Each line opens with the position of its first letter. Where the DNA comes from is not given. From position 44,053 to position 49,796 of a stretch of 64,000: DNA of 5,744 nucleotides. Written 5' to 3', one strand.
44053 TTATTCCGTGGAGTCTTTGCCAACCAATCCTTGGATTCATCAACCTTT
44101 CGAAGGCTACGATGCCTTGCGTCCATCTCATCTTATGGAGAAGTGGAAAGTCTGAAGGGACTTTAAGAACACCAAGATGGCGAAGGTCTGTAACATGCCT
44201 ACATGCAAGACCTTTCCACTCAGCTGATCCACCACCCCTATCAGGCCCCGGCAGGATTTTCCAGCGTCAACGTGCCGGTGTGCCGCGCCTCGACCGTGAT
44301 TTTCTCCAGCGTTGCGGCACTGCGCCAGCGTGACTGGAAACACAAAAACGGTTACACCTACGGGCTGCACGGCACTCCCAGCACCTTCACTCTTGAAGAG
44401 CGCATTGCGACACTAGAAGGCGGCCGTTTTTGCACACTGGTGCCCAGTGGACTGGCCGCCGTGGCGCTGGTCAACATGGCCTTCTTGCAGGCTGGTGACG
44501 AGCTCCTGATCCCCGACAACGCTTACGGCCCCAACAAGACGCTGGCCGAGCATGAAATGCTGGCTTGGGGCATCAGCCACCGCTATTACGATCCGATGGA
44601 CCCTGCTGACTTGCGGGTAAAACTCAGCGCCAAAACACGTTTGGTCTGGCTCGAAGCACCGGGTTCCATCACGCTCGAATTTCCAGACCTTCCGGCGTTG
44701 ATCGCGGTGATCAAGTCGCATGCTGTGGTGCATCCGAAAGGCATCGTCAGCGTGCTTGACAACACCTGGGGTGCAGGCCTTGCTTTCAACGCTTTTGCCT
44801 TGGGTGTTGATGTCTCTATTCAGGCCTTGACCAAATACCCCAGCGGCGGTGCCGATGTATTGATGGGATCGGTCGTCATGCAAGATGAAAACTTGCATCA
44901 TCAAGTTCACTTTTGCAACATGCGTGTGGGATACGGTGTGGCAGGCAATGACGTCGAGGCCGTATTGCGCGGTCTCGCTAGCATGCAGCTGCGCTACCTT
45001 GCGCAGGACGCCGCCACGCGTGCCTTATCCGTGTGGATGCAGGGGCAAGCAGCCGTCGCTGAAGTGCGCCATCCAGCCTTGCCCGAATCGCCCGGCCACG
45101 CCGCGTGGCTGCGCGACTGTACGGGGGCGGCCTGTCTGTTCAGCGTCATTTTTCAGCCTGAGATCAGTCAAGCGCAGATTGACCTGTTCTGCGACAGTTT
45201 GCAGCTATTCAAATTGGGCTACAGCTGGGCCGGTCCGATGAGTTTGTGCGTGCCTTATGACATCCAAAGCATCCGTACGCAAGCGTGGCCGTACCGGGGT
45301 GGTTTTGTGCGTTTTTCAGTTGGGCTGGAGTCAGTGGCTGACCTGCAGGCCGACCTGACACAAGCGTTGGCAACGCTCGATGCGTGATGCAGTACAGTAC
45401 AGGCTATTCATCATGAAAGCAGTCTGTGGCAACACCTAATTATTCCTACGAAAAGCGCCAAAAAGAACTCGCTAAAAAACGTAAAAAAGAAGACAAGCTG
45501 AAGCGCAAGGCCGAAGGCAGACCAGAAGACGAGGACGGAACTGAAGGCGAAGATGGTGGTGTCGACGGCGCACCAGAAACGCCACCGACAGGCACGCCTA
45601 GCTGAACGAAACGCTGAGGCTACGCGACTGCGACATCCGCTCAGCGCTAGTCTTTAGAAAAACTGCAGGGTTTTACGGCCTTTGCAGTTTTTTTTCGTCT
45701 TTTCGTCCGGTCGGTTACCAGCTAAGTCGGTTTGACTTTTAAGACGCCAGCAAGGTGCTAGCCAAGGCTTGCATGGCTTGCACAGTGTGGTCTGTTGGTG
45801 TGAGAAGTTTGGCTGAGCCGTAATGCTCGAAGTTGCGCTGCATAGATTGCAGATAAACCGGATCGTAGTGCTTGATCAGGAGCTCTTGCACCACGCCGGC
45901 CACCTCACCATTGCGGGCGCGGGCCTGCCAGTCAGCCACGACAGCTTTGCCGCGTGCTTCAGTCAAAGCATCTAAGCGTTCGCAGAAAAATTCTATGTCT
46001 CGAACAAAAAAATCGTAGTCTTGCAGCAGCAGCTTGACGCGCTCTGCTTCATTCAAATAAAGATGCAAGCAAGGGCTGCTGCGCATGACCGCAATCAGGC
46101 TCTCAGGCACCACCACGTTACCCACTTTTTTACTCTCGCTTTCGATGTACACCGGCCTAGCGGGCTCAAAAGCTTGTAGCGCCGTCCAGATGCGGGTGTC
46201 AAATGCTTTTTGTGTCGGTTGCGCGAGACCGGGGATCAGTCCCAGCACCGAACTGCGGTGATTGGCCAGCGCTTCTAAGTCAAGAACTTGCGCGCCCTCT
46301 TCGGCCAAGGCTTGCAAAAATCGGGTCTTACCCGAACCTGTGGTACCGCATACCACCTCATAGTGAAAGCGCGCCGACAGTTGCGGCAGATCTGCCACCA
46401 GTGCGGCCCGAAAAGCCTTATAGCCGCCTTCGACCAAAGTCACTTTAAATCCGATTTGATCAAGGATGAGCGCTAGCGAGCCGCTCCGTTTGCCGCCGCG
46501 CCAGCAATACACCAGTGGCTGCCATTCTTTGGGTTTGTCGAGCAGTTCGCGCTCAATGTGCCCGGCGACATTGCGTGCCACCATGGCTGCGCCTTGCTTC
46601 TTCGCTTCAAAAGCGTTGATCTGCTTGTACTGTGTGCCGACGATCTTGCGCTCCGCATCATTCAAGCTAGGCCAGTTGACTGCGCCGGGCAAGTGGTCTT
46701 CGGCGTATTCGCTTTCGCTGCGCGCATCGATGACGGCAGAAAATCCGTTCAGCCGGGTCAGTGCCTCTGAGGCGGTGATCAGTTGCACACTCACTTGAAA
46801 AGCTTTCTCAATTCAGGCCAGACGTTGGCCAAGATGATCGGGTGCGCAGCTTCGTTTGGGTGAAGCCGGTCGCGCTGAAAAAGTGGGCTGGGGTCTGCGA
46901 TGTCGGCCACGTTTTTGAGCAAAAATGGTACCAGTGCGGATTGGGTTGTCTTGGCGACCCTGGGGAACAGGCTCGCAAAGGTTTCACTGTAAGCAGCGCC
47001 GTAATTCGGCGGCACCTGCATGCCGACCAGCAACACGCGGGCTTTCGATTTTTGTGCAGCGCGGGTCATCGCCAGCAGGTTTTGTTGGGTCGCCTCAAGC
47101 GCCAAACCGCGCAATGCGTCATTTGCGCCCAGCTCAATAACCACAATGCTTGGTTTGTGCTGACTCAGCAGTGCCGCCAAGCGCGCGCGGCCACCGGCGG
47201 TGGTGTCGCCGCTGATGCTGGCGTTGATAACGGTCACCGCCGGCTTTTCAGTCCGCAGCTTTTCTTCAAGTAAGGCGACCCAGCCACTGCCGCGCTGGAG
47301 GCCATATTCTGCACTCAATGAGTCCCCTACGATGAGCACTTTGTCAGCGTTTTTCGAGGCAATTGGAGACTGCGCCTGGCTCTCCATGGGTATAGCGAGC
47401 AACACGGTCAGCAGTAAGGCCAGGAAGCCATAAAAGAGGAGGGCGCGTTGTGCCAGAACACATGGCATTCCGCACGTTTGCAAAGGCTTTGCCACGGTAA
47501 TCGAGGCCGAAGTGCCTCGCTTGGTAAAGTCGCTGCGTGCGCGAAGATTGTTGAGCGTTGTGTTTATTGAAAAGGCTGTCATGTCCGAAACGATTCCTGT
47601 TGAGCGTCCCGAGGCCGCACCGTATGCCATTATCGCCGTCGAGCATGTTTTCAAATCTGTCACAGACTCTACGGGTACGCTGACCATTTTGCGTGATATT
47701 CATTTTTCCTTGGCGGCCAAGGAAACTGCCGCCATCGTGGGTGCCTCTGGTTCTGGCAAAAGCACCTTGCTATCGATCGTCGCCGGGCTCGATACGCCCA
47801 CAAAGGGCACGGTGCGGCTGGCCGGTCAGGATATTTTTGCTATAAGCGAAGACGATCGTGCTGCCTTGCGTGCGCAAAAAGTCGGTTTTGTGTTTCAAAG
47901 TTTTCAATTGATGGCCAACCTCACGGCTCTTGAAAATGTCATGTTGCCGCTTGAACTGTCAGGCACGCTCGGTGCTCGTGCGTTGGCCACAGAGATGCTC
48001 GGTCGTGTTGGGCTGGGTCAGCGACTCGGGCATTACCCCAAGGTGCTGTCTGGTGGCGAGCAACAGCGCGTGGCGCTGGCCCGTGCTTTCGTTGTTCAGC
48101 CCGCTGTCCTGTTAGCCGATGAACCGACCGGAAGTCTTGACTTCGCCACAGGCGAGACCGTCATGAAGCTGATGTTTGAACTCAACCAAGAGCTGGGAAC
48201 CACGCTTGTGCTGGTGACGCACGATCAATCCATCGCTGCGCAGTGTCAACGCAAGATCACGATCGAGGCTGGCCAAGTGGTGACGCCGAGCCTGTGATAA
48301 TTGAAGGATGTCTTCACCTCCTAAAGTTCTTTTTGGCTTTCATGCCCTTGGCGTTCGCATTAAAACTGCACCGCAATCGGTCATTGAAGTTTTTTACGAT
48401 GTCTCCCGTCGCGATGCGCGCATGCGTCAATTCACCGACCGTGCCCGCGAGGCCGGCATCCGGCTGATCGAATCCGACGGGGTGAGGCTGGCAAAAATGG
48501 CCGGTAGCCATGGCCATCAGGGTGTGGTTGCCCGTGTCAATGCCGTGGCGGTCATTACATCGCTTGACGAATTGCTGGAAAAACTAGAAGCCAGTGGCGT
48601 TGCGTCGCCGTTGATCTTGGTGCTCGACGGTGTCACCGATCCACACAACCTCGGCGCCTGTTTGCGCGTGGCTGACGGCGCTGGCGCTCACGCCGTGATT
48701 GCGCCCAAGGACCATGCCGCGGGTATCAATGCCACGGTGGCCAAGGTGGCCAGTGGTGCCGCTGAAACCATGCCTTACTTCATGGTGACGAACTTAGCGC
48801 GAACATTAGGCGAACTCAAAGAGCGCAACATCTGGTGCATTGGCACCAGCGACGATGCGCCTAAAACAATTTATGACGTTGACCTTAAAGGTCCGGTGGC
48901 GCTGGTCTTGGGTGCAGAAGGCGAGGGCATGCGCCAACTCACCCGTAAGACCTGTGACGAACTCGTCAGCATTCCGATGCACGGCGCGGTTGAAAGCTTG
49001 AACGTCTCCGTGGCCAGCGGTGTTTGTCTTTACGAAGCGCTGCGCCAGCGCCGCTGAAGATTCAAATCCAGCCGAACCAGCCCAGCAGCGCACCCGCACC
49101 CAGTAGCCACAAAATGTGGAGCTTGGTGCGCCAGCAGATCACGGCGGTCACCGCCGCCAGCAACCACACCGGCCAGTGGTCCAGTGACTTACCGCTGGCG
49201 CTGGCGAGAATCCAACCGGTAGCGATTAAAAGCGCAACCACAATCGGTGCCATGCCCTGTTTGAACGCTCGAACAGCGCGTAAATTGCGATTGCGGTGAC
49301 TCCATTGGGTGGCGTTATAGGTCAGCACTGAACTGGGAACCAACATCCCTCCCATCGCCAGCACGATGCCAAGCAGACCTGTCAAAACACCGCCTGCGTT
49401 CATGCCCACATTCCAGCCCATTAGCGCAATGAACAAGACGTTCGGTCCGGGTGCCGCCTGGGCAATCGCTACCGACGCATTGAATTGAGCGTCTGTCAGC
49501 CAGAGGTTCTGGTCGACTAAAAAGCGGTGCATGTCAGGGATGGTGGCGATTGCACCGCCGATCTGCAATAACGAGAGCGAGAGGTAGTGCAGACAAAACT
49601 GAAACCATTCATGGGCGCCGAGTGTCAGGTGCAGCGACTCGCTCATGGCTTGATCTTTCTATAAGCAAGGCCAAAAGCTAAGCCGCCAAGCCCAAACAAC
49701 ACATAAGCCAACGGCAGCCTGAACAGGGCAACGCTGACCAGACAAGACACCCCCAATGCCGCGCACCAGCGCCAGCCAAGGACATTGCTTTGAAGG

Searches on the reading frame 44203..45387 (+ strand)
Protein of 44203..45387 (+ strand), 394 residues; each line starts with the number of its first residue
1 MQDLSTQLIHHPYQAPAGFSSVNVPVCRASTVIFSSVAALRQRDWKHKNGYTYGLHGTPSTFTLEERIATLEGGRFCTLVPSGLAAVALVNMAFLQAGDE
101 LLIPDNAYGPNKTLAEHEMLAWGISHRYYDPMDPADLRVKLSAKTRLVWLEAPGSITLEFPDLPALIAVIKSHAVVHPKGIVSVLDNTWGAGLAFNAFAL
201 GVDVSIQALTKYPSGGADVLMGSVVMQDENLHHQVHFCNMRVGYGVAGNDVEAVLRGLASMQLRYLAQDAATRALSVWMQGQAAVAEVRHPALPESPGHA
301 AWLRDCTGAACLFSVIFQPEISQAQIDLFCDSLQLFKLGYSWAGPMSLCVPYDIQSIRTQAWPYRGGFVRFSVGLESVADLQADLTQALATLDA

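Call 16: search_protein_families(library=pfam, proteins=[window:44203-45387:+], max_evalue=0.001)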
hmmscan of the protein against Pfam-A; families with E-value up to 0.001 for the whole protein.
window:44203-45387:+ (394 aa): 1 family
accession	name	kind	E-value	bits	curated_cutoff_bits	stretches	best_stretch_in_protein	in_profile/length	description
PF01053.26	Cys_Met_Meta_PP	-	1.2e-80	271.4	27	1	5-389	1-380/381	Cys/Met metabolism PLP-dependent enzyme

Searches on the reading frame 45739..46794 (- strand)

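Call 16: search_protein_families(library=pfam, proteins=[window:45739-46794:-], max_evalue=0.001)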
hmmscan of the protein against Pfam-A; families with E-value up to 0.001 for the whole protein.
window:45739-46794:- (351 aa): 1 family
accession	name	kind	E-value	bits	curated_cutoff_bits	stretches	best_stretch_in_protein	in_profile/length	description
PF00581.25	Rhodanese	-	2.5e-12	47.6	22.2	1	8-130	2-101/102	Rhodanese-like domain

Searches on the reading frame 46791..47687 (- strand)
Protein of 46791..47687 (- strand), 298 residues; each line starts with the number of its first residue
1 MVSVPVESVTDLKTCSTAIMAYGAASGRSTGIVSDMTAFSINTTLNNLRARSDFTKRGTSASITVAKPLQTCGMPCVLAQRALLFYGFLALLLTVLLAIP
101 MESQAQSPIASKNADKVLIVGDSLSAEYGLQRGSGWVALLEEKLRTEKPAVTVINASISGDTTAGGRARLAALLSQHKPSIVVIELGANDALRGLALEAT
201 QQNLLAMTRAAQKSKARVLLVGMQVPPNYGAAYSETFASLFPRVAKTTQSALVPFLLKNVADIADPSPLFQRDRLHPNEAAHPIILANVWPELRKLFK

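Call 16: search_protein_families(library=pfam, proteins=[window:46791-47687:-], max_evalue=0.001)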
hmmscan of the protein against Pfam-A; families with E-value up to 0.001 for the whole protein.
window:46791-47687:- (298 aa): 4 families
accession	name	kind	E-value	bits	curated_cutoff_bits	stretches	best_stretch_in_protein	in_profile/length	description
PF13472.12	Lipase_GDSL_2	-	3e-25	90.2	32.9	1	120-282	2-176/178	GDSL-like Lipase/Acylhydrolase family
PF00657.28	Lipase_GDSL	-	2.6e-17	64.1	23.6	1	117-286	1-205/208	GDSL-like Lipase/Acylhydrolase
PF25182.1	NonGDSL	-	4.5e-11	42.9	80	1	107-232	20-148/220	Non-GDSL lipase-like family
PF04311.20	DUF459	-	0.00014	21.7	27.2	1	116-193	1-74/197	Protein of unknown function (DUF459)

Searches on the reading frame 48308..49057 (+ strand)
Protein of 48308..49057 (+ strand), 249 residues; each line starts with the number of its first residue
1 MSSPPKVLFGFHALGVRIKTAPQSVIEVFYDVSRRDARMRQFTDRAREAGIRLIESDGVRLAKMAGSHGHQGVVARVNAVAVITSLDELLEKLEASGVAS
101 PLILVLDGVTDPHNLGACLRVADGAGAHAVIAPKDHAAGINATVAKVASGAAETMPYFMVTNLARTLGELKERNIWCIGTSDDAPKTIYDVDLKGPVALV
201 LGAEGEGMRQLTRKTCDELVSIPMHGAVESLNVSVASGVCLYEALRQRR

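Call 16: search_protein_families(library=pfam, proteins=[window:48308-49057:+], max_evalue=0.001)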
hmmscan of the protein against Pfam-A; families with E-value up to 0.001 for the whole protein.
window:48308-49057:+ (249 aa): 2 families
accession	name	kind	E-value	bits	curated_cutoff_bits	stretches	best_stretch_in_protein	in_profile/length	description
PF00588.24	SpoU_methylase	-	2.9e-44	151.1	29.7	1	102-242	2-142/142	SpoU rRNA Methylase family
PF08032.17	SpoU_sub_bind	-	6.5e-11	42.8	22.8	1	8-79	2-72/76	RNA 2'-O ribose methyltransferase substrate binding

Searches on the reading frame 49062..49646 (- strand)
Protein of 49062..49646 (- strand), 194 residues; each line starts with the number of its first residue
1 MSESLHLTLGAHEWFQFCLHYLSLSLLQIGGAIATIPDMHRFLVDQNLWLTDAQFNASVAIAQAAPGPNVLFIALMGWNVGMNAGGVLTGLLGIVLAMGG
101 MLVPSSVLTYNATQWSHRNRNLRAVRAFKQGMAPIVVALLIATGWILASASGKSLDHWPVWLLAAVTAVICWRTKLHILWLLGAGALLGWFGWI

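Call 16: search_protein_families(library=pfam, proteins=[window:49062-49646:-], max_evalue=0.001)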
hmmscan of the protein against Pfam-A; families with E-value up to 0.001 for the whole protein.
window:49062-49646:- (194 aa): 1 family
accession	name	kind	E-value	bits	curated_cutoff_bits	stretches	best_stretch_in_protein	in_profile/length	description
PF02417.20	Chromate_transp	-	2.7e-31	109.3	28.6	1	16-190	2-166/166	Chromate transporter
